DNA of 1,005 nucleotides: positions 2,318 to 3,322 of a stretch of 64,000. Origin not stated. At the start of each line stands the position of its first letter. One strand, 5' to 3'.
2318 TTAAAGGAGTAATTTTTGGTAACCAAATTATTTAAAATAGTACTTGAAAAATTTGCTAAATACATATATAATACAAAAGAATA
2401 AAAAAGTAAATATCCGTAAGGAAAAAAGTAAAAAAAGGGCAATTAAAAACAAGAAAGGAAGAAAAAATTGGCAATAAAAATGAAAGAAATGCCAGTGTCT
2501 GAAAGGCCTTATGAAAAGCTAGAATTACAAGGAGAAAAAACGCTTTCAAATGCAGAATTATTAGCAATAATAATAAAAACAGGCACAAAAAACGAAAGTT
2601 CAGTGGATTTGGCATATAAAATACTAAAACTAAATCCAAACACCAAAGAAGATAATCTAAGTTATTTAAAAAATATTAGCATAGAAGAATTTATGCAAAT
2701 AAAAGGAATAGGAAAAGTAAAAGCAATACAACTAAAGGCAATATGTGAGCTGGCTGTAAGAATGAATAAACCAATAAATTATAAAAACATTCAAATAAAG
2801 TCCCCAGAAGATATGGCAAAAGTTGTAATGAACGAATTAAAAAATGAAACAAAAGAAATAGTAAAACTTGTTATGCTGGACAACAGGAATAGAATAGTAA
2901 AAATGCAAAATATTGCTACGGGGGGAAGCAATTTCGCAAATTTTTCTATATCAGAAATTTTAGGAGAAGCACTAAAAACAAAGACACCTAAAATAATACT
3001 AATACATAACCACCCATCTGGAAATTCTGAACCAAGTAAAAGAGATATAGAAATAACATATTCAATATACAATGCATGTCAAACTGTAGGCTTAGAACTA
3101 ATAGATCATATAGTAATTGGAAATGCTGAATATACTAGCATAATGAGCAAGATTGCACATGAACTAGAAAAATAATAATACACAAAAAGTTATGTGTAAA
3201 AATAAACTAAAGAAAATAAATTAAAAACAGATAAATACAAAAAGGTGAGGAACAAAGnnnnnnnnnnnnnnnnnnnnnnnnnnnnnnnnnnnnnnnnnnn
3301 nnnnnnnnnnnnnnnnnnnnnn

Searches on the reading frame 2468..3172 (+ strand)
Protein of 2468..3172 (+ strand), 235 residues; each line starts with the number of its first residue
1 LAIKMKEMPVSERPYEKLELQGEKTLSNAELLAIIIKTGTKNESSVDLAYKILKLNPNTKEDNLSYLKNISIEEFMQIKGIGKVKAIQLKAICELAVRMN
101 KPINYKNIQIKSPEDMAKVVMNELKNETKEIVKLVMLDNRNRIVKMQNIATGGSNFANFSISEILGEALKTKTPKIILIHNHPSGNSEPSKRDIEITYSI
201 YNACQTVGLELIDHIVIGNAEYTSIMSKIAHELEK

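Call 10: search_protein_families(library=pfam, proteins=[window:2468-3172:+], max_evalue=0.01)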
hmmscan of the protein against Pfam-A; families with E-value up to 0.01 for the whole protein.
window:2468-3172:+ (235 aa): 4 families
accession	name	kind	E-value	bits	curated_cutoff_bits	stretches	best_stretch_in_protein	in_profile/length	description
PF04002.20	RadC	-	7.4e-35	120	22.1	1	110-226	1-117/121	RadC-like JAB domain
PF20582.4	UPF0758_N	-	4.2e-26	91.3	27.1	1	5-87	1-77/77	UPF0758 N-terminal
PF00633.29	HHH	-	0.00059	20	24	1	66-90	4-28/30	Helix-hairpin-helix motif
PF14464.11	Prok-JAB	-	0.0093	16.3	25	0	126-195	15-88/114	Prokaryotic homologs of the JAB domain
